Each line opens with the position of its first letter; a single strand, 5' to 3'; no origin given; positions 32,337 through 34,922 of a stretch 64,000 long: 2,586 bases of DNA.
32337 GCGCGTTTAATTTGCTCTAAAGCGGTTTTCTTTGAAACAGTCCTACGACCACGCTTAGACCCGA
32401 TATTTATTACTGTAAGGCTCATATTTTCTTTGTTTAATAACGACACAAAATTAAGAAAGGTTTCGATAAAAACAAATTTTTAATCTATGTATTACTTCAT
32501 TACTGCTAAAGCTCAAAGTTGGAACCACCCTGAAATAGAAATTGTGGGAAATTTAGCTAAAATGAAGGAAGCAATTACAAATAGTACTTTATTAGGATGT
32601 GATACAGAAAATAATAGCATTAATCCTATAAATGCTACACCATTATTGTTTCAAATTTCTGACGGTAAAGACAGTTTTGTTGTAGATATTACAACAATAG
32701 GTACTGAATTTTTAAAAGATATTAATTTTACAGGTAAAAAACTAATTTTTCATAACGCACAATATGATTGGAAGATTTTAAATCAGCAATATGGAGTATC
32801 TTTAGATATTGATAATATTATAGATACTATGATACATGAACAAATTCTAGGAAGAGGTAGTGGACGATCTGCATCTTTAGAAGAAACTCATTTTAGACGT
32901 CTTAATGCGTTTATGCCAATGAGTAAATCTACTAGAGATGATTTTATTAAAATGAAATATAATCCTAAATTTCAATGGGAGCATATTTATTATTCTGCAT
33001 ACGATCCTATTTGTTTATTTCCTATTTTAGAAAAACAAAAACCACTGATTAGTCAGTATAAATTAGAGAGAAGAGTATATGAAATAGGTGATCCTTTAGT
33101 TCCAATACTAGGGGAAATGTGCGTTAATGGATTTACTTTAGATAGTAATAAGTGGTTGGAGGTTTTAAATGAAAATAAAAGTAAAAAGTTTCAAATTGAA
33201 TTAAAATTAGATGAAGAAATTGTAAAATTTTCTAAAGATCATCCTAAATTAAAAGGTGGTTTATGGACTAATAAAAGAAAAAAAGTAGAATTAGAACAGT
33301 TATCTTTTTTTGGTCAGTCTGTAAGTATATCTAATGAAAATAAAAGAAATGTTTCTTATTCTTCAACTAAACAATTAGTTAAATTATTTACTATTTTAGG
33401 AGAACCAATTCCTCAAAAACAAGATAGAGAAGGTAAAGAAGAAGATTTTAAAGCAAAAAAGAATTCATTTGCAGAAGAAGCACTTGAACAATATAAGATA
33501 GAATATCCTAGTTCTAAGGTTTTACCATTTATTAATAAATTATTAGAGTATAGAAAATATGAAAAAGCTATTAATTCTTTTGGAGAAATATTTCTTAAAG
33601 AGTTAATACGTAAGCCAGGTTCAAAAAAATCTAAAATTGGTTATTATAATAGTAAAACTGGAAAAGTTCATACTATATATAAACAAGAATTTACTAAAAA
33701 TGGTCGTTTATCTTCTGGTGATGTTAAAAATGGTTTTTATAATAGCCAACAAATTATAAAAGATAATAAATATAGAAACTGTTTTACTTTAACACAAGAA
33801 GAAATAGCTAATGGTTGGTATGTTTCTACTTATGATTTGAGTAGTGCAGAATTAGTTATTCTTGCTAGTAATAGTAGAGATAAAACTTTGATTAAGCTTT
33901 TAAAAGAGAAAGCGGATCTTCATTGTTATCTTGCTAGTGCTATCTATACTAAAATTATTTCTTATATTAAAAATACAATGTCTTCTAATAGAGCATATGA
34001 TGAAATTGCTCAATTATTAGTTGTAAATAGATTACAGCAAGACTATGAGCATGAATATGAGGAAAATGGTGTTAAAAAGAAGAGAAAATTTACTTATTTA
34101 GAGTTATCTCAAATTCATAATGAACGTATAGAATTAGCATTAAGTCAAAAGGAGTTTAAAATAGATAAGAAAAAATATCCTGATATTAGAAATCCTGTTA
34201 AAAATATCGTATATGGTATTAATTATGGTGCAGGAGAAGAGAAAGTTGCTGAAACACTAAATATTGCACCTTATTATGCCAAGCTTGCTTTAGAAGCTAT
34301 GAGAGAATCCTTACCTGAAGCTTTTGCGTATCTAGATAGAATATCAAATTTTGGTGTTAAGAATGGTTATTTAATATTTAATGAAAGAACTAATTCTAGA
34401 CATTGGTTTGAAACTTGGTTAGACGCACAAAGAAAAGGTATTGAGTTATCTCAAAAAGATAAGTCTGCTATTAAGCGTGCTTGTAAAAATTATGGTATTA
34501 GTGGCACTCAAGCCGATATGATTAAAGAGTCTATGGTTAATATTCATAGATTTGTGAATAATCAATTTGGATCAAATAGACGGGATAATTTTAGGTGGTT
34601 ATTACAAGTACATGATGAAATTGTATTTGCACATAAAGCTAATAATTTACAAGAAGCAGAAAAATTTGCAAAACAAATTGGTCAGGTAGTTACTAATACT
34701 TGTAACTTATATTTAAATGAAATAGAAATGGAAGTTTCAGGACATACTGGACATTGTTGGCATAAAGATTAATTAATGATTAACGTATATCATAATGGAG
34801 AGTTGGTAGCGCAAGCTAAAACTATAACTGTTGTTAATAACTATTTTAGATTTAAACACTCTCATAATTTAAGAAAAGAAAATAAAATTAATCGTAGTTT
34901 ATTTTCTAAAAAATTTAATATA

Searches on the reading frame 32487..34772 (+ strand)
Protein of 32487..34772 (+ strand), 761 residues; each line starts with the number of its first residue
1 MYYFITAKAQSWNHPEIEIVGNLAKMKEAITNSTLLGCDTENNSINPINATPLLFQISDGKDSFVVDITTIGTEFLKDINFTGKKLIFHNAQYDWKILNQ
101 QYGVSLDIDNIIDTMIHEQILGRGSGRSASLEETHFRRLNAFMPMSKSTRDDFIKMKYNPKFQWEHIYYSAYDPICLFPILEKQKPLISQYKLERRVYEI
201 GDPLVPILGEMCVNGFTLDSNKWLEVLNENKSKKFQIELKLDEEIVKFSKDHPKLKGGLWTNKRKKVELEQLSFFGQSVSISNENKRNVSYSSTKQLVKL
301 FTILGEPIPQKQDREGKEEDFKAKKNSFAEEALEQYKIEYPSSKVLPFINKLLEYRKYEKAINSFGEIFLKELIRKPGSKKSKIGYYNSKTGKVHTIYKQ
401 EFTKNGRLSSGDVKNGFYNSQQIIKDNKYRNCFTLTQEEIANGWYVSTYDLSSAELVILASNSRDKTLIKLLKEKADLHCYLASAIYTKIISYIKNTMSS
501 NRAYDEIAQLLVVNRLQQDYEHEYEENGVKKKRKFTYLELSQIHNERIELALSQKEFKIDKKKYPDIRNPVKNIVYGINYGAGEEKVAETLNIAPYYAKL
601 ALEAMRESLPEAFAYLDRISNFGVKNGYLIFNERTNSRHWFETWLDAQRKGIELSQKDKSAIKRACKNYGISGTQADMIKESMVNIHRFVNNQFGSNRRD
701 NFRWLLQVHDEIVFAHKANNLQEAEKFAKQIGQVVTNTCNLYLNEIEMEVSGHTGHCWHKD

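Call 7: search_protein_families(library=phrogs, proteins=[window:32487-34772:+], max_evalue=0.00001)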
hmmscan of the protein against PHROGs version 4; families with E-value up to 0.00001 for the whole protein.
window:32487-34772:+ (761 aa): 3 families
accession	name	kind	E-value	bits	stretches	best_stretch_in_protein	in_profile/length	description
phrog_17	-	DNA, RNA and nucleotide metabolism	4.2e-67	228.1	1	14-737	652-1210/1445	DNA polymerase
phrog_2573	-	DNA, RNA and nucleotide metabolism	2.5e-20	73.9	2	553-734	71-247/336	DNA polymerase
phrog_5995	-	DNA, RNA and nucleotide metabolism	1.8e-10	41.8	1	575-731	1-143/236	DNA polymerase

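Call 13: find_related_loci(query=window:32487-34772:+, collection=viral_contigs, flank=10000)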
Query window:32487-34772:+ (761 aa) in viral_contigs; peptide patterns used: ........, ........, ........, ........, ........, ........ (x = any residue, [..] = any of these).
14 stretches matched a pattern; 1 encode a relative of the query (tblastn E <= 1e-3); 1 distinct loci.
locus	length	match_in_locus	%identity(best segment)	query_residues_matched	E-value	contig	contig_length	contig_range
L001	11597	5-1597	57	225-760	0e+0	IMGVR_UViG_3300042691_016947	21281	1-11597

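Call 25: find_homologous_proteins(query=window:32487-34772:+, max_evalue=1e-30)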
Query window:32487-34772:+ (761 aa): 47 proteins with E <= 1e-30 among 8000 candidates.
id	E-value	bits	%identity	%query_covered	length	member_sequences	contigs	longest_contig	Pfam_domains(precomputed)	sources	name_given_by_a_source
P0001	0.0e+0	1725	100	100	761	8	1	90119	PF01612.27,PF00476.27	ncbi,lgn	ncbi:MAG: DNA polymerase [Pseudanabaena sp.]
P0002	0.0e+0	1330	77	100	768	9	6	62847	PF01612.27,PF00476.27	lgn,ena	-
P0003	0.0e+0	1077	64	99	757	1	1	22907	PF01612.27,PF00476.27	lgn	-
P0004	0.0e+0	1068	65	100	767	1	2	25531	PF01612.27,PF00476.27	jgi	jgi:DNA polymerase I-like protein with 3'-5' exonuclease and polymerase domains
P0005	0.0e+0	1067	65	100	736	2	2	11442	PF01612.27,PF00476.27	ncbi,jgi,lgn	jgi:DNA polymerase I-like protein with 3'-5' exonuclease and polymerase domains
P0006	0.0e+0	1013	61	100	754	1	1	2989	PF01612.27,PF00476.27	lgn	-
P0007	4.0e-298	1009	63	100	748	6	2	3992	PF01612.27,PF00476.27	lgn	-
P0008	5.5e-297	1005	61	100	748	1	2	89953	PF01612.27,PF00476.27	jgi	jgi:DNA polymerase I-like protein with 3'-5' exonuclease and polymerase domains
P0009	1.7e-292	990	61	100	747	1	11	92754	PF01612.27,PF00476.27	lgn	-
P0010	4.5e-290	982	60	100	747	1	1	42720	PF01612.27,PF00476.27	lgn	-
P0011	9.1e-285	965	58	100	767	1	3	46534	PF01612.27,PF00476.27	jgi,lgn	jgi:DNA polymerase I-like protein with 3'-5' exonuclease and polymerase domains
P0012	2.4e-272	924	57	100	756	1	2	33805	PF01612.27,PF00476.27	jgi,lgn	jgi:DNA polymerase I-like protein with 3'-5' exonuclease and polymerase domains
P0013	1.8e-266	904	58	98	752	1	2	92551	PF01612.27,PF00476.27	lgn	-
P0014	1.9e-266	904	58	98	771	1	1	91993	PF01612.27,PF00476.27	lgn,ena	-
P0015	2.8e-261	887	56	100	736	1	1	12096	PF01612.27,PF00476.27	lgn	-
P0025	1.2e-229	782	51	100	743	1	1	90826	PF01612.27,PF00476.27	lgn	-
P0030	3.0e-202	692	46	99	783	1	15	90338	PF01612.27,PF00476.27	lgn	-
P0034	1.3e-196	673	46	98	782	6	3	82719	PF01612.27,PF00476.27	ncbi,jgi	jgi:DNA polymerase I-like protein with 3'-5' exonuclease and polymerase domains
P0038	6.0e-174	598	44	98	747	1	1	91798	PF01612.27,PF00476.27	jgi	jgi:DNA polymerase I-like protein with 3'-5' exonuclease and polymerase domains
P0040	7.1e-149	515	40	98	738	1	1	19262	PF01612.27,PF00476.27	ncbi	-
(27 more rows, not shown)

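Call 26: find_encoding_contigs(protein=P0002, flank=10000, max_places=2)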
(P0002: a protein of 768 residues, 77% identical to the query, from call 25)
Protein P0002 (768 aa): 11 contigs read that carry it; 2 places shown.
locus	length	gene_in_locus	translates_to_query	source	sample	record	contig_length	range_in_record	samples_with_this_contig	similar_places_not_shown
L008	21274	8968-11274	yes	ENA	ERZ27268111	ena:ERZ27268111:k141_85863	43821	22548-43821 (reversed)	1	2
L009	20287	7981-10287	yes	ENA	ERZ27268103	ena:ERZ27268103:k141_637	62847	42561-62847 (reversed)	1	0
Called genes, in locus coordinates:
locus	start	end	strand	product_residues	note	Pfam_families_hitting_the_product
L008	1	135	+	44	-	?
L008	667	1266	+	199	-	-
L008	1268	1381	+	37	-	-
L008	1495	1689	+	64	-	-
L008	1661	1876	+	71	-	-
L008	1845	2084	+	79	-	-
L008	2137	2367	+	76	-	-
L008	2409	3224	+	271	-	-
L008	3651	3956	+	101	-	-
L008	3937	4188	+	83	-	-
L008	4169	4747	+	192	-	-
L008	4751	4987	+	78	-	-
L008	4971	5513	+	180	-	-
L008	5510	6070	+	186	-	-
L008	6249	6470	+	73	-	-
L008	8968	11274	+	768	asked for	PF01612:DNA_pol_A_exo1, PF00476:DNA_pol_A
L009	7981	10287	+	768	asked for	PF01612:DNA_pol_A_exo1, PF00476:DNA_pol_A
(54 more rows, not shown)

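Call 27: find_encoding_contigs(protein=P0004, flank=10000, max_places=1)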
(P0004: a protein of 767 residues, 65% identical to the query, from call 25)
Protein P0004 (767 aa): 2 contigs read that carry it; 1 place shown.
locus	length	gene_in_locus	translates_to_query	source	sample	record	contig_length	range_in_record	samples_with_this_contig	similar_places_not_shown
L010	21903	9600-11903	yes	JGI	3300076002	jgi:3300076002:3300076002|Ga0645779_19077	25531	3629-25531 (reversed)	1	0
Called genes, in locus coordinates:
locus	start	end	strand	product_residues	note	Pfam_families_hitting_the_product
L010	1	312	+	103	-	?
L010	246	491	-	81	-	-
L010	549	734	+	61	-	-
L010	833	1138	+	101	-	-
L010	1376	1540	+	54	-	-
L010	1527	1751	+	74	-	-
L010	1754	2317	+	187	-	-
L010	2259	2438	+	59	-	-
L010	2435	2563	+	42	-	-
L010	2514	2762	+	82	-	-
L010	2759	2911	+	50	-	-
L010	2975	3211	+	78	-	-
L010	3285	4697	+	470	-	-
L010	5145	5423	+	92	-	-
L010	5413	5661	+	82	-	-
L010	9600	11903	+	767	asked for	PF01612:DNA_pol_A_exo1, PF00476:DNA_pol_A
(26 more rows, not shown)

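Call 28: find_encoding_contigs(protein=P0008, flank=10000, max_places=1)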
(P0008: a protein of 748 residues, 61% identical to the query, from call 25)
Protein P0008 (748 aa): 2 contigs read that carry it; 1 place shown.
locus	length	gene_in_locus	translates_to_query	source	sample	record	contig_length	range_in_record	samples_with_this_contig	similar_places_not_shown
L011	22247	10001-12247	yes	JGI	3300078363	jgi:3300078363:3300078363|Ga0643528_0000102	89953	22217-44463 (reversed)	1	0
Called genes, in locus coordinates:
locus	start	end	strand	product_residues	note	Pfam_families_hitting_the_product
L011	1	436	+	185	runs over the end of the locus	-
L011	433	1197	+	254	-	-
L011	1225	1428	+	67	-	-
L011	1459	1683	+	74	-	-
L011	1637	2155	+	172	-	-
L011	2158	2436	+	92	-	-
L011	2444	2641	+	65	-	-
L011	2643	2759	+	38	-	-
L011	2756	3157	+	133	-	-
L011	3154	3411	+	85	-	-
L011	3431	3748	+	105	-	-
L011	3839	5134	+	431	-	-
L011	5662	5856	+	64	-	-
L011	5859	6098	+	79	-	-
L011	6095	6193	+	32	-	-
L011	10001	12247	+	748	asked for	PF01612:DNA_pol_A_exo1, PF00476:DNA_pol_A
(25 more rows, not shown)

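Call 29: find_encoding_contigs(protein=P0009, flank=10000, max_places=1)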
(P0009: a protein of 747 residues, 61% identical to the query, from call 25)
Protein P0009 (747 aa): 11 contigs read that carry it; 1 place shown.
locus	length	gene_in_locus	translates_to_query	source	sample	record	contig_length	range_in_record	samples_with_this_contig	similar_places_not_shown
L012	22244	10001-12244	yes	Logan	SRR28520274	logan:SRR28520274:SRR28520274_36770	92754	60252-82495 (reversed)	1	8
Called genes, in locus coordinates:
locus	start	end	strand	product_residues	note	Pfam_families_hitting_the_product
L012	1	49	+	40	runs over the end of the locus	-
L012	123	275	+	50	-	-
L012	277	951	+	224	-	-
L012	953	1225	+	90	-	-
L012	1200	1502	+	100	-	-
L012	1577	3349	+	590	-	-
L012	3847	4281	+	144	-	-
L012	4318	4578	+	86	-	-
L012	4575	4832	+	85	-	-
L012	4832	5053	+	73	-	-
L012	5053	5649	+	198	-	-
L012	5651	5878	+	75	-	-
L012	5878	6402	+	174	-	-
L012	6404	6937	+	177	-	-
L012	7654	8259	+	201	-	-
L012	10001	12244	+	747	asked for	PF01612:DNA_pol_A_exo1, PF00476:DNA_pol_A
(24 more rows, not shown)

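Call 30: find_encoding_contigs(protein=P0013, flank=10000, max_places=1)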
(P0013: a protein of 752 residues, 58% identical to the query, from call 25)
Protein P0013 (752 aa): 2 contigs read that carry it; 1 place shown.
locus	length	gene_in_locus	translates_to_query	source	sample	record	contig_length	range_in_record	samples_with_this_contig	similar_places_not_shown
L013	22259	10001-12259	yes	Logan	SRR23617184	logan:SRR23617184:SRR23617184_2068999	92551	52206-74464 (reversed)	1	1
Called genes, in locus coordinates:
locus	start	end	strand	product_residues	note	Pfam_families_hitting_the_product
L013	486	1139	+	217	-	-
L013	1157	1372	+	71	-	-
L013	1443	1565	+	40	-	-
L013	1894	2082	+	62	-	-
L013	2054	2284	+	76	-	-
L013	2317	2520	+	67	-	-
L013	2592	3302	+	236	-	-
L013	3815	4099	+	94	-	PF00550:PP-binding (faint)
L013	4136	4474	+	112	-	-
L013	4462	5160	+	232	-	-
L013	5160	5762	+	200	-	-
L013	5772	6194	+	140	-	-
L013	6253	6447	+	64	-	-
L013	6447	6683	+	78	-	-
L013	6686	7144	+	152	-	-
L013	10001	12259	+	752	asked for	PF01612:DNA_pol_A_exo1, PF00476:DNA_pol_A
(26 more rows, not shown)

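Call 37: find_encoding_contigs(protein=P0003, flank=10000, max_places=1)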
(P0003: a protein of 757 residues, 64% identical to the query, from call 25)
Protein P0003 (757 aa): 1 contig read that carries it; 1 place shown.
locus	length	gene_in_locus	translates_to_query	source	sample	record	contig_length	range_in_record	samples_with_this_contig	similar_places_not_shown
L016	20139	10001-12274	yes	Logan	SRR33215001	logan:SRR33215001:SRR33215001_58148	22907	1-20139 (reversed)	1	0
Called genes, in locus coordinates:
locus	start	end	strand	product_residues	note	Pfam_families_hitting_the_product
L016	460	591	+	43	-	-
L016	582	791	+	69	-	-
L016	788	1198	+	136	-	-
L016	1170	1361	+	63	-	-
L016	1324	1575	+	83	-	-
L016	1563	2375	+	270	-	PF13191:AAA_16 (faint), PF00004:AAA, PF07724:AAA_2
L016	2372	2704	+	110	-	-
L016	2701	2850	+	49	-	-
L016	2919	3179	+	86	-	-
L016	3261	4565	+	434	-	-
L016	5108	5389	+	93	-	-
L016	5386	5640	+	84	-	-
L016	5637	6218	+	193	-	PF03013:Pyr_excise (faint)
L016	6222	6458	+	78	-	-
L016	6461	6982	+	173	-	-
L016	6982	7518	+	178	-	-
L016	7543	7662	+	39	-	-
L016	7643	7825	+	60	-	-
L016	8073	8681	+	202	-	-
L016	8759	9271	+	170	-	PF01832:Glucosaminidase (weak)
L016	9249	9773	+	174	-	PF01145:Band_7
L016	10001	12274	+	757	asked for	PF01612:DNA_pol_A_exo1, PF00476:DNA_pol_A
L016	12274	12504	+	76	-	-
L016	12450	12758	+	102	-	-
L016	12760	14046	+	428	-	PF01068:DNA_ligase_A_M, PF09414:RNA_ligase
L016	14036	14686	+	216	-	-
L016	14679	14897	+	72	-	-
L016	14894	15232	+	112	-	-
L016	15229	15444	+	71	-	-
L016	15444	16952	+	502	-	PF04851:ResIII, PF00270:DEAD (faint), PF00271:Helicase_C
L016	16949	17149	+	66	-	-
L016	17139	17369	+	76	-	-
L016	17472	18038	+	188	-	-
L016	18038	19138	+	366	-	PF03796:DnaB_C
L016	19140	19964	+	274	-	PF13479:AAA_24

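Call 38: find_encoding_contigs(protein=P0011, flank=10000, max_places=1)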
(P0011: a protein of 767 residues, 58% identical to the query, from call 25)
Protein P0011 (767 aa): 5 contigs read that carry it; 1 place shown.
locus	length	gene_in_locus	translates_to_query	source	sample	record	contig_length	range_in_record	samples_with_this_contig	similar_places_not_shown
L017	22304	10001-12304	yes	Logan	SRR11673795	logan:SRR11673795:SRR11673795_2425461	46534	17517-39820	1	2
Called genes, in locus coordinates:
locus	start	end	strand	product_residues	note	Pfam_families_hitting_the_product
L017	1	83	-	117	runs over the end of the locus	-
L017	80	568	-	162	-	-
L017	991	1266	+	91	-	-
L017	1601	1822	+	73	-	-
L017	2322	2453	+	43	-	-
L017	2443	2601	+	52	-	-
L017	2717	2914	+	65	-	-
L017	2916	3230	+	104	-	-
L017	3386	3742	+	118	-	-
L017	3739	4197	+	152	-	PF01844:HNH (weak), PF14279:HNH_5 (weak)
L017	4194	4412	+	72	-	-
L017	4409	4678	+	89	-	-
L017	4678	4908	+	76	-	-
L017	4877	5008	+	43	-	-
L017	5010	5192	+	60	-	-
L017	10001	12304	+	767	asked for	PF01612:DNA_pol_A_exo1, PF00476:DNA_pol_A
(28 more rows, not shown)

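Call 39: find_encoding_contigs(protein=P0025, flank=10000, max_places=1)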
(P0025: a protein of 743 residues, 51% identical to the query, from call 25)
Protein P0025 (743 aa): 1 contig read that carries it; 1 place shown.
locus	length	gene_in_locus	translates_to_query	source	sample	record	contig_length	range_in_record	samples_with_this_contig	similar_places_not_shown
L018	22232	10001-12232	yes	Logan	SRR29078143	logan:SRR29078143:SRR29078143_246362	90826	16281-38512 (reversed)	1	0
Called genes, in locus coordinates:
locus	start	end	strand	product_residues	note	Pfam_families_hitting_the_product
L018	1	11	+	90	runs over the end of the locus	-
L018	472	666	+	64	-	-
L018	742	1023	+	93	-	-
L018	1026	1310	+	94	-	-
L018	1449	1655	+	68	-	-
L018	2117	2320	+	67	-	-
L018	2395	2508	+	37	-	-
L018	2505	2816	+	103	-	-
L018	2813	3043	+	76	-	-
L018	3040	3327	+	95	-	-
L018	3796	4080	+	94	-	-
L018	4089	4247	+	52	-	-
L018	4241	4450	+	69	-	-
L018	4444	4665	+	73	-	-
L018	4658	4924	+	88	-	PF00550:PP-binding (weak)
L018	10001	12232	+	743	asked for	PF01612:DNA_pol_A_exo1, PF00476:DNA_pol_A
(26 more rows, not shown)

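Call 40: find_encoding_contigs(protein=P0030, flank=10000, max_places=1)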
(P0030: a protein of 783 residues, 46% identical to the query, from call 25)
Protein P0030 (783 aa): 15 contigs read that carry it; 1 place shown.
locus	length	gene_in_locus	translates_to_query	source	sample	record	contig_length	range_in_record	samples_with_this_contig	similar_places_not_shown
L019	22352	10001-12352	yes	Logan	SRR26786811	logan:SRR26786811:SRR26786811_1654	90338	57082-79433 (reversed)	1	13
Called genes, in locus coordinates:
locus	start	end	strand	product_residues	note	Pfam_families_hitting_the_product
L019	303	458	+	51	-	-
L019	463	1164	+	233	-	-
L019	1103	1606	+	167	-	-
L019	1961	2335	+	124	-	-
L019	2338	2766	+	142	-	-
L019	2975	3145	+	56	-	-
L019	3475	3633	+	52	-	-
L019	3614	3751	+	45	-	-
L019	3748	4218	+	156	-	-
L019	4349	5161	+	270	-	PF13191:AAA_16 (faint), PF00004:AAA, PF07724:AAA_2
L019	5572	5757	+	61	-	-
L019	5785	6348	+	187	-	-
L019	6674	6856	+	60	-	-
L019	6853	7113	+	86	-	-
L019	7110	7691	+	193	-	PF03013:Pyr_excise (weak)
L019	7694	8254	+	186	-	-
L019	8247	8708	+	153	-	-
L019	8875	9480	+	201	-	-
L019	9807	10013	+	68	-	-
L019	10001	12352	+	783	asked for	PF01612:DNA_pol_A_exo1, PF00476:DNA_pol_A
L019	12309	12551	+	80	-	-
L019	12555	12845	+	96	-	-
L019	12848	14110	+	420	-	PF01068:DNA_ligase_A_M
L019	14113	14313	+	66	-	-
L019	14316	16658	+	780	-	PF13589:HATPase_c_3 (weak)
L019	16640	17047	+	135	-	-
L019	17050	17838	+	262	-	-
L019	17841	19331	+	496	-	PF00270:DEAD (weak), PF04851:ResIII, PF00271:Helicase_C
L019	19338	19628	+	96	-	-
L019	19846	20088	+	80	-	-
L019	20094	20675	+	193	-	-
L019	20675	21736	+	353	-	PF03796:DnaB_C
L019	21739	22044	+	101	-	-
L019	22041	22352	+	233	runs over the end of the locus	-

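Call 41: find_encoding_contigs(protein=P0038, flank=10000, max_places=1)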
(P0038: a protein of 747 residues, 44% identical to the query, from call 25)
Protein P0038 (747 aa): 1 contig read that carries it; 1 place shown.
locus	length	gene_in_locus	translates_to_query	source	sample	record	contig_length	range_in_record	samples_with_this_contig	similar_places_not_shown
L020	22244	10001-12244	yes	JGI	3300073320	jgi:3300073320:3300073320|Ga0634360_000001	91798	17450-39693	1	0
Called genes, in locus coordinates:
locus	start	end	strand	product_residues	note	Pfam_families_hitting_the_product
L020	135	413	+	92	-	-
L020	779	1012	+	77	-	-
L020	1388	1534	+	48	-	-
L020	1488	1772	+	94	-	-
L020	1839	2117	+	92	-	-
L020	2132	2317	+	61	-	-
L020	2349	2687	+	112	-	PF26948:DUF8296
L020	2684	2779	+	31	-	-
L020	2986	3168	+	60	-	-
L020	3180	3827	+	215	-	-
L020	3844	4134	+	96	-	-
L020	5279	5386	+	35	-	-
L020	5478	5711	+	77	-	-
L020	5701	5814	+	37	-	-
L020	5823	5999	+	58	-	-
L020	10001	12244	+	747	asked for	PF01612:DNA_pol_A_exo1, PF00476:DNA_pol_A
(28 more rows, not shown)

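Call 47: list_cluster_members(proteins=[P0001, P0005, P0034, P0040])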
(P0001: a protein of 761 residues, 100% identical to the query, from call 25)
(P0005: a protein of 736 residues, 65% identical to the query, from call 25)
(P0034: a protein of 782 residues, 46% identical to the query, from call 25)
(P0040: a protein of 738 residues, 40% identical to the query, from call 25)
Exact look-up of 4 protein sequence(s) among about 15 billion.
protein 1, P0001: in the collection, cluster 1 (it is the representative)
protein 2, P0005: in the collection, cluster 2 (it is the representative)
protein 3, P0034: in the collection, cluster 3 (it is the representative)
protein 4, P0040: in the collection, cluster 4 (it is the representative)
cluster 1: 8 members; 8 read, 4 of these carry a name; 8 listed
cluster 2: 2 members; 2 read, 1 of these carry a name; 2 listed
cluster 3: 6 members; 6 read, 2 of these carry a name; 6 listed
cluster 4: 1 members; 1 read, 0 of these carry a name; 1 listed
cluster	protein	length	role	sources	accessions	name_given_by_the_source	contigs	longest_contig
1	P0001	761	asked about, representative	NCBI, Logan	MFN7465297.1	MAG: DNA polymerase [Pseudanabaena sp.]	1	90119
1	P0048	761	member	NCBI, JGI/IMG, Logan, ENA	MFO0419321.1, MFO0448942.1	MAG: DNA polymerase [Planctomycetota bacterium] | DNA polymerase I-like protein with 3'-5' exonuclease and polymerase domains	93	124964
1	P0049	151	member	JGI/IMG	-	DNA polymerase I-like protein with 3'-5' exonuclease and polymerase domains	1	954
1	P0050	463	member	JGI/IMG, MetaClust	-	\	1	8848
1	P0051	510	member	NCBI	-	-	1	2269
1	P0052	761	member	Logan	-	-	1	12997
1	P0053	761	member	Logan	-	-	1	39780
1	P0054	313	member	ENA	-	-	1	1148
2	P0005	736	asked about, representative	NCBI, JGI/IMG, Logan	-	DNA polymerase I-like protein with 3'-5' exonuclease and polymerase domains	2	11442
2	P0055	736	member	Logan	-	-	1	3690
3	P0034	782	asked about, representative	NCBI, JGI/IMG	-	DNA polymerase I-like protein with 3'-5' exonuclease and polymerase domains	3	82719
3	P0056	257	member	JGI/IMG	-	DNA polymerase-1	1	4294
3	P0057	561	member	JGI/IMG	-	-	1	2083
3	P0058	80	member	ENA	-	-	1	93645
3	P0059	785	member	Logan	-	-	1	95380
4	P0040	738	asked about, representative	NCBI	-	-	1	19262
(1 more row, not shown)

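Call 74: search_protein_families(library=pfam, proteins=[L016:1563-2375:+, L019:4349-5161:+], max_evalue=0.01)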
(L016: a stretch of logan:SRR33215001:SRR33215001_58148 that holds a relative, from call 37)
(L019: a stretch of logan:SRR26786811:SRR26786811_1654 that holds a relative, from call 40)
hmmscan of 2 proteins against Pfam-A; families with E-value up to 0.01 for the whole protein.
L016:1563-2375:+ (270 aa): 7 families
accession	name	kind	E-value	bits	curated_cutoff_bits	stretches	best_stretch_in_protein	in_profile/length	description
PF00004.35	AAA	-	4.7e-13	50.2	21.2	1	33-152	2-106/131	ATPase family associated with various cellular activities (AAA)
PF07724.20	AAA_2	-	1e-09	39.1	27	1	34-180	8-163/166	AAA domain (Cdc48 subfamily)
PF13191.12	AAA_16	-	1.8e-05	25.7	32.6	1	4-54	2-49/167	AAA ATPase domain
PF13401.12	AAA_22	-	0.00012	22.9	27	1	31-66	7-45/130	AAA domain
PF09820.16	AAA-ATPase_like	-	0.0016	18.7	26.1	1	66-128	118-179/201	Predicted AAA-ATPase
PF07728.20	AAA_5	-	0.0047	17.4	22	0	31-99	1-77/139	AAA domain (dynein-related subfamily)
PF00005.33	ABC_tran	-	0.0074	17.3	25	0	32-85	14-67/137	ABC transporter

L019:4349-5161:+ (270 aa): 7 families
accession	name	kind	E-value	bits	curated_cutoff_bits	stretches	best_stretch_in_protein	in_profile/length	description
PF00004.35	AAA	-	3.6e-13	50.5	21.2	1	32-153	2-108/131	ATPase family associated with various cellular activities (AAA)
PF07724.20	AAA_2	-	4.2e-08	33.8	27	1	31-179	6-163/166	AAA domain (Cdc48 subfamily)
PF13191.12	AAA_16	-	1.5e-05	26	32.6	1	2-64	1-63/167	AAA ATPase domain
PF13401.12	AAA_22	-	0.00012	22.9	27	1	30-79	7-52/130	AAA domain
PF07728.20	AAA_5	-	0.00058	20.3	22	1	30-98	1-77/139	AAA domain (dynein-related subfamily)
PF09820.16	AAA-ATPase_like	-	0.0011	19.3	26.1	1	62-129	119-181/201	Predicted AAA-ATPase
PF12775.13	AAA_7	-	0.0074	16.3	25.8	0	28-67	33-72/181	P-loop containing dynein motor region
